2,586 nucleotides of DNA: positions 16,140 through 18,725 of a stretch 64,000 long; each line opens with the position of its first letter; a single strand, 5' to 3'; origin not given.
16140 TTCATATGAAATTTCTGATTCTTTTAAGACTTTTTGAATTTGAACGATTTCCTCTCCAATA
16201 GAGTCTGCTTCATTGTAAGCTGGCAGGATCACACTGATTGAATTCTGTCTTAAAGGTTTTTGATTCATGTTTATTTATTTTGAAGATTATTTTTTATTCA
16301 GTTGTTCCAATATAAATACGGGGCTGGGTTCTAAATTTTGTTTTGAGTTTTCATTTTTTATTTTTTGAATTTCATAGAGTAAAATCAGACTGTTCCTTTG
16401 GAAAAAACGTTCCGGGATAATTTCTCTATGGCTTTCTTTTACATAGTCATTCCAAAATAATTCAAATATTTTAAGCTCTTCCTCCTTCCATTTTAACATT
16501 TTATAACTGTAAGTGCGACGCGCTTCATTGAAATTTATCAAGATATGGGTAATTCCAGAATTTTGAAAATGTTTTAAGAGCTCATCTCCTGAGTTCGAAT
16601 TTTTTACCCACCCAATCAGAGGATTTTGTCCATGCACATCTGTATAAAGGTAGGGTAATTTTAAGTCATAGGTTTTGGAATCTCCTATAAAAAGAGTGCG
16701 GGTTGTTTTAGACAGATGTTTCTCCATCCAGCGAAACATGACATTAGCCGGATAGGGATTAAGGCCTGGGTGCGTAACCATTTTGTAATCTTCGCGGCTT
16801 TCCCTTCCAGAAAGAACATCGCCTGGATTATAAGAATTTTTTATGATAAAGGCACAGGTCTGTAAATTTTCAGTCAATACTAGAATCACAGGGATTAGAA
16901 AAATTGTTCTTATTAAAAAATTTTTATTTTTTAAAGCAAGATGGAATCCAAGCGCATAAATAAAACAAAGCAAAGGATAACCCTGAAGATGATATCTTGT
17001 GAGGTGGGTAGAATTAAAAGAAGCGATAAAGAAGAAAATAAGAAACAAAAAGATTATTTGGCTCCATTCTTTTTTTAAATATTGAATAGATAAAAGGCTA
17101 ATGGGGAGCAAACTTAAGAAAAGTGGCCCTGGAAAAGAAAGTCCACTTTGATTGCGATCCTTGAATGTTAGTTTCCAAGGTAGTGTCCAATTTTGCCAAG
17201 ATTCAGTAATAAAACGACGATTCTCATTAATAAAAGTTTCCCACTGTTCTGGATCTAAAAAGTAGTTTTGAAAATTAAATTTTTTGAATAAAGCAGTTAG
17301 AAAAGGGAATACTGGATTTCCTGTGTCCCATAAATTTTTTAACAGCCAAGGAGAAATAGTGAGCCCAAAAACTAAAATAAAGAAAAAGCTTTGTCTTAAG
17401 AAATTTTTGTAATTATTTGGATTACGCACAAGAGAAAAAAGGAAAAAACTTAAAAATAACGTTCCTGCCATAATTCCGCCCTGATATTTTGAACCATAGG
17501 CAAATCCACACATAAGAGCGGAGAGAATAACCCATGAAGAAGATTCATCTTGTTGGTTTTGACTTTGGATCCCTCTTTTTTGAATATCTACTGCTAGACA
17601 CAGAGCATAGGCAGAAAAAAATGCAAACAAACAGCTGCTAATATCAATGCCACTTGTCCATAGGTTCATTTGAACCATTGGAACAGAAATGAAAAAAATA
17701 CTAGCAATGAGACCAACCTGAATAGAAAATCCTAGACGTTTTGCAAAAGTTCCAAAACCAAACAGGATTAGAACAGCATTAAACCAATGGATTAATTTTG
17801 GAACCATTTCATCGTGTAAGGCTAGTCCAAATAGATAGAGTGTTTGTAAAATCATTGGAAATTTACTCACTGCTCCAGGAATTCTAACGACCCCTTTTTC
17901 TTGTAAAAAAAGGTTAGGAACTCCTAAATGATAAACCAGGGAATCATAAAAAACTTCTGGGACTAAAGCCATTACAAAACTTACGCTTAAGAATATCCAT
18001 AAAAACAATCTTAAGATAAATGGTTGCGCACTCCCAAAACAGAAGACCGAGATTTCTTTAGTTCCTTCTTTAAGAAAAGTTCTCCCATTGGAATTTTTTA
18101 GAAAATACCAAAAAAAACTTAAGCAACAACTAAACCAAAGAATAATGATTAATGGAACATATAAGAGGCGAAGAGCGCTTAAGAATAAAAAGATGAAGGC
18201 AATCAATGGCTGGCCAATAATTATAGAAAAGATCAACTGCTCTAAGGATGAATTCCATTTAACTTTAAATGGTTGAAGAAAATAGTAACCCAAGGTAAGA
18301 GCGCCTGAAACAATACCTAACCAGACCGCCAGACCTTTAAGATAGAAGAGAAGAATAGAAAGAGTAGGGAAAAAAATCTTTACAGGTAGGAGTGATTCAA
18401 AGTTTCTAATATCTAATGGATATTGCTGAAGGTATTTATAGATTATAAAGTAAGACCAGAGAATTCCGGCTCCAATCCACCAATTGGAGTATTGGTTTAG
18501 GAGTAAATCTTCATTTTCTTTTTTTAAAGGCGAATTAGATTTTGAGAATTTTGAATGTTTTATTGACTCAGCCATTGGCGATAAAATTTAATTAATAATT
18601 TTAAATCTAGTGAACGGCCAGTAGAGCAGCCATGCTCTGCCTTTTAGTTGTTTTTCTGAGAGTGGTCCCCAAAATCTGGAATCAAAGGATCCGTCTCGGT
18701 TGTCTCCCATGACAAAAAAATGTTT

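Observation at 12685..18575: Three-gene glycosylation module: polyprenyl-P-sugar synthase flanked by two paralogous giant GT-C-like membrane proteins, one with a TPR tail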

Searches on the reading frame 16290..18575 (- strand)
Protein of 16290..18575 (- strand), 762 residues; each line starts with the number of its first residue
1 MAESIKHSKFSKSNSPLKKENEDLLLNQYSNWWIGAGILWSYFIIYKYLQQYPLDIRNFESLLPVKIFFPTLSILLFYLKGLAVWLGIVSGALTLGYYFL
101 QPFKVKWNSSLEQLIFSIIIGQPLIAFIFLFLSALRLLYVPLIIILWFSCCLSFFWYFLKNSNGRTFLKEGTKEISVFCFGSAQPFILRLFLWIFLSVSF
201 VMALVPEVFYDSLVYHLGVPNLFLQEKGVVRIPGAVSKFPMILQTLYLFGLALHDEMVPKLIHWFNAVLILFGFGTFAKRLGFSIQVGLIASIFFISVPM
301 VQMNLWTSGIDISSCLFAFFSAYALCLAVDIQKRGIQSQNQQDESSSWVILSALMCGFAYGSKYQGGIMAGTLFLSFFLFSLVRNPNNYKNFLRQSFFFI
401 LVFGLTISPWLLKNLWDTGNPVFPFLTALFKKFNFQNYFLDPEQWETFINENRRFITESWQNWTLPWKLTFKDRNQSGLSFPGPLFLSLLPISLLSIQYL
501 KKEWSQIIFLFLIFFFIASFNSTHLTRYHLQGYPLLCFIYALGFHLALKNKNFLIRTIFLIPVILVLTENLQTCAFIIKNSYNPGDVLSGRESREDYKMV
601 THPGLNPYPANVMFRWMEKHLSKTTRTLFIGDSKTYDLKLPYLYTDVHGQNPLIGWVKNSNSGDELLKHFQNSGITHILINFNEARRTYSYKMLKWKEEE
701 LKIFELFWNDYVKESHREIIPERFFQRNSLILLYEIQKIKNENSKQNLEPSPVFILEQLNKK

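Call 3: search_protein_families(library=pfam, proteins=[window:16290-18575:-], max_evalue=1)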
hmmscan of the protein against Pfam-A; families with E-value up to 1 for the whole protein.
window:16290-18575:- (762 aa): 0 families

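Call 4: search_protein_families(library=ncbifam, proteins=[window:16290-18575:-], max_evalue=1)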
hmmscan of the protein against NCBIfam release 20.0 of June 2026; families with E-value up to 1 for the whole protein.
window:16290-18575:- (762 aa): 0 families

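Call 6: find_homologous_proteins(query=window:16290-18575:-)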
Query window:16290-18575:- (762 aa): 60 proteins with E <= 0.001 among 8000 candidates.
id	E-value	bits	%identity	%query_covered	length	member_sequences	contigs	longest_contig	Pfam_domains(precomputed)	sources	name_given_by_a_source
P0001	0.0e+0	1727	100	100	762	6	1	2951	-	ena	-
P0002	0.0e+0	1541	89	100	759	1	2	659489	-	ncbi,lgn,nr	ncbi:MAG: hypothetical protein HYT97_00440 [Elusimicrobia bacterium]|nr:hypothetical protein [Elusim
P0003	0.0e+0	1407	82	100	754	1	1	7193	PF13231.13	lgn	-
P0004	1.2e-261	889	55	96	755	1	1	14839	PF26626.1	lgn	-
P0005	2.2e-246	838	50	99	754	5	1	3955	-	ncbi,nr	ncbi:MAG: hypothetical protein HYY07_01230 [Elusimicrobia bacterium]|nr:hypothetical protein [Elusim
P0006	1.1e-243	829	51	95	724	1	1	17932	-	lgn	-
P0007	1.2e-243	829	54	95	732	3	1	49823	-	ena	-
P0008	6.5e-234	797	48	99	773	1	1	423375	PF26626.1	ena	-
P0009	1.1e-226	773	48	96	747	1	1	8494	-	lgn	-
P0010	3.7e-225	768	47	96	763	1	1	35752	PF26626.1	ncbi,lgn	-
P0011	1.4e-224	766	48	95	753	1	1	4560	PF26626.1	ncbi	-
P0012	1.9e-222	759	49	95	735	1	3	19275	PF13231.13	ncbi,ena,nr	ncbi:MAG: hypothetical protein A2901_01425 [Elusimicrobia bacterium RIFCSPLOWO2_01_FULL_54_10]|nr:MA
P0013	6.2e-220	751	47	96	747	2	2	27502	PF26626.1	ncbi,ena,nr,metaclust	ncbi:MAG: hypothetical protein A3A86_04020 [Elusimicrobia bacterium RIFCSPLOWO2_01_FULL_60_11]|nr:MA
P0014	1.8e-216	739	51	88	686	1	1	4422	-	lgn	-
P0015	4.0e-201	688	46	95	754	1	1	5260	PF26626.1,PF13231.13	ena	-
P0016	3.4e-72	262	28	86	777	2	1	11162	PF26626.1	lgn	-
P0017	7.3e-54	201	30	74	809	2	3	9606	PF26626.1,PF13231.13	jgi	-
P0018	1.6e-46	177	28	85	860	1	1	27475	PF13231.13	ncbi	-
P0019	2.9e-42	163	26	85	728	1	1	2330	PF26626.1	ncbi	-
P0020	4.4e-39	153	30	21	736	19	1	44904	PF13231.13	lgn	-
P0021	1.8e-38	151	26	70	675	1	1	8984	PF02366.25,PF13231.13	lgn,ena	-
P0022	1.5e-37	147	27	78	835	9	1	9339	PF00515.35,PF13424.13,PF26626.1,PF13181.13,PF07719.24,PF13231.13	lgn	-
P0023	5.5e-34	136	28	68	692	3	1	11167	PF02366.25,PF13231.13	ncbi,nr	ncbi:glycosyltransferase family 39 protein [candidate division TA06 bacterium]|nr:glycosyltransferas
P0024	8.2e-30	122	26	67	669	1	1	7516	PF26626.1,PF13231.13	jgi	jgi:hypothetical protein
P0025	2.6e-29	120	25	80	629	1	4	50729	PF26626.1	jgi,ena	-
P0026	1.4e-28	118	27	65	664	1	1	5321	PF26626.1,PF13231.13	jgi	jgi:4-amino-4-deoxy-L-arabinose transferase-like glycosyltransferase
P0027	1.4e-28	118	26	67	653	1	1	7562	PF26626.1,PF13231.13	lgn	-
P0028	9.5e-27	112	26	68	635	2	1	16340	PF13231.13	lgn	-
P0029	1.8e-25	108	25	66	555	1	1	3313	PF02366.25,PF13231.13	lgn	-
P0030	1.3e-23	101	26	60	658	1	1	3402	PF26626.1,PF13231.13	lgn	-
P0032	1.3e-22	98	25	77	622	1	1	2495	PF02366.25,PF13231.13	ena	-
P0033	1.8e-22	98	25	67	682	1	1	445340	PF02366.25,PF26626.1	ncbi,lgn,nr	ncbi:MAG: phospholipid carrier-dependent glycosyltransferase [Elusimicrobia bacterium]|nr:phospholip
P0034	2.1e-22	97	25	65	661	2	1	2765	PF02366.25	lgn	-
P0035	3.6e-22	97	24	88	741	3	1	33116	PF26626.1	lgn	-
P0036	4.8e-22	96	25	61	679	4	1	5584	PF26626.1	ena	-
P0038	4.4e-20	90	25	68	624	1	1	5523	PF02366.25,PF26626.1,PF13231.13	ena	-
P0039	9.1e-20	89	23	69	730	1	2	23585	PF13231.13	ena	-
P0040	1.3e-19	88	23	64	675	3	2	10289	PF02366.25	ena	-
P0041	1.7e-18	84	25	64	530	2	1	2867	PF02366.25,PF13231.13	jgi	jgi:hypothetical protein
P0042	1.3e-17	82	32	33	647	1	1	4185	PF02366.25,PF26626.1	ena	-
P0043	1.1e-16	78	26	65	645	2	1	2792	PF26626.1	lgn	-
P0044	3.9e-13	67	23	67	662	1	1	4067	PF26626.1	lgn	-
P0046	8.0e-13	66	23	64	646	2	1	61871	PF26626.1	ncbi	-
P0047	9.2e-13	66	24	72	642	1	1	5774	PF02366.25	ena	-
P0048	1.0e-12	65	32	32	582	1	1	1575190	PF02366.25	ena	-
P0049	1.0e-11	62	23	71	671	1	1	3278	PF26626.1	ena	-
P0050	4.5e-11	60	21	69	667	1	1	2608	PF26626.1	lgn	-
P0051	4.1e-10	57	26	51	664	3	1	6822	PF26626.1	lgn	-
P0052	3.1e-9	54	25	64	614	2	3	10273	PF26626.1,PF13231.13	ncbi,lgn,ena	-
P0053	4.2e-8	50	33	31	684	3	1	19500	PF26626.1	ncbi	-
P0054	5.7e-8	50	23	45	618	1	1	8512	PF13231.13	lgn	-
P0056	2.4e-7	48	24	65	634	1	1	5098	PF26626.1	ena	-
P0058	4.1e-6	44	28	31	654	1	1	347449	PF26626.1,PF13231.13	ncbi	-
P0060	8.4e-4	36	20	49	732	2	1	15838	PF26626.1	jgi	jgi:hypothetical protein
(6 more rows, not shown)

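Call 9: search_protein_families(library=pfam, proteins=[P0008, P0010, P0017, P0022, P0023, P0033], max_evalue=0.01)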
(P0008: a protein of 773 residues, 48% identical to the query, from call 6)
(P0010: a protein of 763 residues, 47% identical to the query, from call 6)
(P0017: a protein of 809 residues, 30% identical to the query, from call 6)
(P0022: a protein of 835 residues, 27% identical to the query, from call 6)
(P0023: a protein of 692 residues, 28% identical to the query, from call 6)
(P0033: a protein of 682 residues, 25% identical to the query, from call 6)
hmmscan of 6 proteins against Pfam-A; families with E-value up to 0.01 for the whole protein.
P0008 (773 aa): 0 families

P0010 (763 aa): 0 families

P0017 (809 aa): 1 family
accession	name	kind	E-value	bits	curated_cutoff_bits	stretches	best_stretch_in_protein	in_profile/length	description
PF13231.12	PMT_2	-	6.3e-10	39.9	26.1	1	260-392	31-158/160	Dolichyl-phosphate-mannose-protein mannosyltransferase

P0022 (835 aa): 7 families
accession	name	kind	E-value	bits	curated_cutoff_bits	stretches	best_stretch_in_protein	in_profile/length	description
PF07719.23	TPR_2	-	6.6e-09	35.6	27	1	791-821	3-33/34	Tetratricopeptide repeat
PF13181.12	TPR_8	-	6.1e-08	32.7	25.7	1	791-820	3-32/34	Tetratricopeptide repeat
PF13231.12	PMT_2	-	1.4e-07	32.3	26.1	1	242-388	19-157/160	Dolichyl-phosphate-mannose-protein mannosyltransferase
PF00515.34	TPR_1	-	9.3e-06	25.7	27.8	1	791-820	3-32/34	Tetratricopeptide repeat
PF13424.12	TPR_12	-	2.8e-05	24.7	30.1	0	791-819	47-75/77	Tetratricopeptide repeat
PF13374.12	TPR_10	-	5.8e-05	23.4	27.5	1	791-817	4-30/42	Tetratricopeptide repeat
PF13431.12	TPR_17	-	0.0021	18.6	24.4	0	788-809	12-33/34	Tetratricopeptide repeat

P0023 (692 aa): 2 families
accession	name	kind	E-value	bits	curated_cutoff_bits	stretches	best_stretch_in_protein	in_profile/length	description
PF13231.12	PMT_2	-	8.2e-09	36.3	26.1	2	213-284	25-96/160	Dolichyl-phosphate-mannose-protein mannosyltransferase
PF02366.24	PMT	-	6.1e-08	33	22.7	1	210-344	87-203/245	Dolichyl-phosphate-mannose-protein mannosyltransferase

P0033 (682 aa): 1 family
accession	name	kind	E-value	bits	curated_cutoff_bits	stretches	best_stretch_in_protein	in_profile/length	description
PF02366.24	PMT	-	3.6e-09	37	22.7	1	195-375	82-241/245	Dolichyl-phosphate-mannose-protein mannosyltransferase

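Call 12: search_solved_structures(query=A1, max_evalue=1, show_alignments=2)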
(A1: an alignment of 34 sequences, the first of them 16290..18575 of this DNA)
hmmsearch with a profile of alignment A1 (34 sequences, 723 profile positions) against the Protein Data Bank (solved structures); distinct sequences matched with E-value up to 1: 3.
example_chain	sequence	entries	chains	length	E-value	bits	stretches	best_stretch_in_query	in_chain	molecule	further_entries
5ezm_A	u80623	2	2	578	3.2e-07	32.2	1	234-540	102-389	4-amino-4-deoxy-L-arabinose transferase or related glycosyltransferases of PMT family | 4-amino-4-deoxy-L-arabinose (L-Ara4N) transferase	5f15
6k4j_A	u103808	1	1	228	0.26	12.6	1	47-151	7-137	CD9 antigen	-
8y81_B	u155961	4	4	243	0.98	10.7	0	69-180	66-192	High affinity immunoglobulin epsilon receptor subunit beta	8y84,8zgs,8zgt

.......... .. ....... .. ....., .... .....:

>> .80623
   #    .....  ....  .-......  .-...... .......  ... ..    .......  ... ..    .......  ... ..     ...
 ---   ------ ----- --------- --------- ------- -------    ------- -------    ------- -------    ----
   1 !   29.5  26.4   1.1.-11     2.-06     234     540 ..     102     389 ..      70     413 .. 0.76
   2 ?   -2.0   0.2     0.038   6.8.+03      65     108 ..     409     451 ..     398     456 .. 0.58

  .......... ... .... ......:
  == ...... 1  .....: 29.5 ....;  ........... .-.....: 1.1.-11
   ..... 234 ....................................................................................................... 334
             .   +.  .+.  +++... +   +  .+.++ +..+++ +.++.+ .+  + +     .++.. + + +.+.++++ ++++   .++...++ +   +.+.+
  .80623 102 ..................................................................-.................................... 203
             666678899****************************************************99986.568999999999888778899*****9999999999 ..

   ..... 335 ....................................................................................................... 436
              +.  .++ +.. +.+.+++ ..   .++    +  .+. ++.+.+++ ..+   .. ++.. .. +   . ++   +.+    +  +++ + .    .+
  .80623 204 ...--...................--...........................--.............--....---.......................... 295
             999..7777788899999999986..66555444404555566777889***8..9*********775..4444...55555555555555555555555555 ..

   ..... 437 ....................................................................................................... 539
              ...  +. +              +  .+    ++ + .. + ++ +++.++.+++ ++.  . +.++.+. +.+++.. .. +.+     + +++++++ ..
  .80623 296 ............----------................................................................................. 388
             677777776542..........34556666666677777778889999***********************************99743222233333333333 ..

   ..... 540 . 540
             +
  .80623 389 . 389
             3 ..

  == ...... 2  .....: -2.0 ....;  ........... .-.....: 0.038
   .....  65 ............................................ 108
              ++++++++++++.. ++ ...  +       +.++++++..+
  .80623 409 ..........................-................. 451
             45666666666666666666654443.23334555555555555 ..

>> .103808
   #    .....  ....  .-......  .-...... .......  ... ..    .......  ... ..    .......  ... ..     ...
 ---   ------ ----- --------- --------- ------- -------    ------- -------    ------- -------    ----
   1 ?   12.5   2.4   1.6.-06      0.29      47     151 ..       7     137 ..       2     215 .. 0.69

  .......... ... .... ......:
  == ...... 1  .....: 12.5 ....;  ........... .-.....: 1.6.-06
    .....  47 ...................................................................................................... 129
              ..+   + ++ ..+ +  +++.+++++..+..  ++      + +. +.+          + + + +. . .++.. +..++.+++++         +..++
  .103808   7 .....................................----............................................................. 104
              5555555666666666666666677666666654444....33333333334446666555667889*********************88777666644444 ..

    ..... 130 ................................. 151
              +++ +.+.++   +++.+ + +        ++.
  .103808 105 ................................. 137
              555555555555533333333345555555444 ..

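Call 17: find_encoding_contigs(protein=P0002, flank=10000, max_places=3)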
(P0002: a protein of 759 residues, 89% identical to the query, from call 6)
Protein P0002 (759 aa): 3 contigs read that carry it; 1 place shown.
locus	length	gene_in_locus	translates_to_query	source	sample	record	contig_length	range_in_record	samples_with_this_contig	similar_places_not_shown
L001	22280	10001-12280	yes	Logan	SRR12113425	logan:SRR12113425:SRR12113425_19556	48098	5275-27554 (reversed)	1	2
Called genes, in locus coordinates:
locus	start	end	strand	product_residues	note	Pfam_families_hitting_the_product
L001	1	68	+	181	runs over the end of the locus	PF02482:Ribosomal_S30AE, PF16321:Ribosom_S30AE_C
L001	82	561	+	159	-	PF00359:PTS_EIIA_2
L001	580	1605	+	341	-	PF02603:Hpr_kinase_N, PF27840:ScmC (faint), PF07475:Hpr_kinase_C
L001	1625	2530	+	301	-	PF03668:RapZ-like_N, PF22740:PapZ_C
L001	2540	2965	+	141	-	PF03610:EIIA-man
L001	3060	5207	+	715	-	PF01074:Glyco_hydro_38N (weak), PF03065:Glyco_hydro_57, PF09094:AmyA-A_glucT_m, PF09095:AmyA-gluTrfs_C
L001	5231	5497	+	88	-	PF00381:PTS-HPr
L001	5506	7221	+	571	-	PF05524:PEP-utilisers_N, PF00391:PEP-utilizers, PF02896:PEP-utilizers_C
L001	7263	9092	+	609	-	PF00009:GTP_EFTU, PF14492:EFG_III (faint), PF00679:EFG_C, PF06421:LepA_C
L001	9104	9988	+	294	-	PF10502:Peptidase_S26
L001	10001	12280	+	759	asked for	-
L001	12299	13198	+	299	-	PF00535:Glycos_transf_2, PF10111:Glyco_tranf_2_2 (weak)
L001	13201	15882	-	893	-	PF07719:TPR_2 (faint), PF13174:TPR_6 (faint), PF13181:TPR_8 (faint), PF13414:TPR_11 (faint), PF13431:TPR_17 (faint), PF13432:TPR_16 (faint), PF14559:TPR_19 (faint), PF00515:TPR_1 (weak)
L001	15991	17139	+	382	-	PF01628:HrcA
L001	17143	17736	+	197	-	PF01025:GrpE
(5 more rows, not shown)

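Call 18: find_encoding_contigs(protein=P0008, flank=8000, max_places=2)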
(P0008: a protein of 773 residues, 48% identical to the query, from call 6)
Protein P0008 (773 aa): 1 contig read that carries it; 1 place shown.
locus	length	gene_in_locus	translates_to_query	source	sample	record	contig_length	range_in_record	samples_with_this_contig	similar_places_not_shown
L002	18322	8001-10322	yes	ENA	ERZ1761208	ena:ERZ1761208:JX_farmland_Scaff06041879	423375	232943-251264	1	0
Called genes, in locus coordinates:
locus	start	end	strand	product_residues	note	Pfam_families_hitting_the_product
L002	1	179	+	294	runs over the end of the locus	PF03668:RapZ-like_N, PF22740:PapZ_C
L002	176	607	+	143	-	PF03610:EIIA-man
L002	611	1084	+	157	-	PF03830:PTSIIB_sorb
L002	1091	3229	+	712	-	PF01074:Glyco_hydro_38N, PF03065:Glyco_hydro_57, PF09094:AmyA-A_glucT_m, PF09095:AmyA-gluTrfs_C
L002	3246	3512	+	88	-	PF00381:PTS-HPr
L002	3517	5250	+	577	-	PF05524:PEP-utilisers_N, PF00391:PEP-utilizers, PF02896:PEP-utilizers_C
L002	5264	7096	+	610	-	PF00009:GTP_EFTU, PF00679:EFG_C, PF06421:LepA_C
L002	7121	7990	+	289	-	PF10502:Peptidase_S26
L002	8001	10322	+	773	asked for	PF26626:DUF8201 (weak)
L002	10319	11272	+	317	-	PF00535:Glycos_transf_2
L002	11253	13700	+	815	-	-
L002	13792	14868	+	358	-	PF03444:WHD_HrcA (faint), PF01628:HrcA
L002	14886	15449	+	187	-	PF01025:GrpE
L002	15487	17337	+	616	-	PF00012:HSP70, PF06723:MreB_Mbl, PF00012:HSP70, PF02782:FGGY_C (faint)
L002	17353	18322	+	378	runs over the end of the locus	PF00226:DnaJ, PF01556:DnaJ_C, PF15777:Anti-TRAP (faint), PF27659:CHP02642 (faint), PF00684:DnaJ_CXXCXGXG, PF27439:DnaJ_C_2 (weak)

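Call 19: find_encoding_contigs(protein=P0007, flank=8000, max_places=2)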
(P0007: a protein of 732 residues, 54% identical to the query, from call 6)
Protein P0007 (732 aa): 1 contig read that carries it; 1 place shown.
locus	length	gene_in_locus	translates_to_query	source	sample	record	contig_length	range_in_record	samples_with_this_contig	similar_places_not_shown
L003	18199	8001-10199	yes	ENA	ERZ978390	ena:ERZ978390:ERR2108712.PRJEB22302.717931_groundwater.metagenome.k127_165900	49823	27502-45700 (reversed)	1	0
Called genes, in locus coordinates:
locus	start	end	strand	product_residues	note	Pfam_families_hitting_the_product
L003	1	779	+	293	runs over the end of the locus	PF03668:RapZ-like_N, PF22740:PapZ_C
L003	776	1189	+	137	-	PF03610:EIIA-man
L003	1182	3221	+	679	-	PF01074:Glyco_hydro_38N (weak), PF03065:Glyco_hydro_57, PF09094:AmyA-A_glucT_m, PF09095:AmyA-gluTrfs_C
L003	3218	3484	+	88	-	PF00381:PTS-HPr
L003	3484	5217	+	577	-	PF05524:PEP-utilisers_N, PF00391:PEP-utilizers, PF02896:PEP-utilizers_C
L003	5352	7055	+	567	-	PF00009:GTP_EFTU, PF03144:GTP_EFTU_D2 (weak), PF14492:EFG_III (faint), PF00679:EFG_C, PF06421:LepA_C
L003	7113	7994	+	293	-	PF10502:Peptidase_S26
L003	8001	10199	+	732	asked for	-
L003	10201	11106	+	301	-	PF00535:Glycos_transf_2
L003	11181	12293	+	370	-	PF03444:WHD_HrcA (faint), PF01628:HrcA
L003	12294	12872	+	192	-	PF01025:GrpE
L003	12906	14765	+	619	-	PF00012:HSP70, PF06723:MreB_Mbl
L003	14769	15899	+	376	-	PF00226:DnaJ, PF01556:DnaJ_C, PF00684:DnaJ_CXXCXGXG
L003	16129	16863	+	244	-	PF20260:PUA_4 (weak), PF04452:Methyltrans_RNA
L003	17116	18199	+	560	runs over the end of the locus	PF02554:CstA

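Call 20: find_encoding_contigs(protein=P0013, flank=8000, max_places=2)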
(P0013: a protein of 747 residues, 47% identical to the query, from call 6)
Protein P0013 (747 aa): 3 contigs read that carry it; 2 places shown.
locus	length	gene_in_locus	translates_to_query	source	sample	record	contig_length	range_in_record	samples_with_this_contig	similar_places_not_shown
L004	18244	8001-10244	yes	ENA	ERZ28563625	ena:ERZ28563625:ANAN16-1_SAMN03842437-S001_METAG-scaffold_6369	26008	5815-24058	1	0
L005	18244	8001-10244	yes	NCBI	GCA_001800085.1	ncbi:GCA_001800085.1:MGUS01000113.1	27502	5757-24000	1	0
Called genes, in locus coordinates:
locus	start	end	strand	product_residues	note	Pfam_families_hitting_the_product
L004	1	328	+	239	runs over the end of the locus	PF00005:ABC_tran, PF13304:AAA_21 (faint)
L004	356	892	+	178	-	PF02482:Ribosomal_S30AE, PF16321:Ribosom_S30AE_C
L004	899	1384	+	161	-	PF00359:PTS_EIIA_2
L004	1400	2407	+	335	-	PF02603:Hpr_kinase_N, PF27840:ScmC (faint), PF07475:Hpr_kinase_C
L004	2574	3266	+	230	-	PF03668:RapZ-like_N, PF22740:PapZ_C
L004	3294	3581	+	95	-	PF00381:PTS-HPr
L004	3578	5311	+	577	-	PF05524:PEP-utilisers_N, PF00391:PEP-utilizers, PF02896:PEP-utilizers_C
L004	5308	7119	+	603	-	PF00009:GTP_EFTU, PF00679:EFG_C, PF06421:LepA_C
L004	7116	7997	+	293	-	PF10502:Peptidase_S26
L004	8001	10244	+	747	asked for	PF26626:DUF8201 (weak)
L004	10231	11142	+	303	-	PF00535:Glycos_transf_2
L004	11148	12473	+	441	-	PF04055:Radical_SAM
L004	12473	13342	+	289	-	PF01370:Epimerase, PF07993:NAD_binding_4 (faint), PF01073:3Beta_HSD, PF13460:NAD_binding_10, PF04321:RmlD_sub_bind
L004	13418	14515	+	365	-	PF01628:HrcA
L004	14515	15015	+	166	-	PF01025:GrpE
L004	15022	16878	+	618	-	PF00012:HSP70, PF06723:MreB_Mbl, PF00012:HSP70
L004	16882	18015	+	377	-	PF00226:DnaJ, PF01556:DnaJ_C, PF15777:Anti-TRAP (faint), PF00684:DnaJ_CXXCXGXG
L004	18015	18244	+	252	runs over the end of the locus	PF20260:PUA_4, PF04452:Methyltrans_RNA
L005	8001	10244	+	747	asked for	PF26626:DUF8201 (weak)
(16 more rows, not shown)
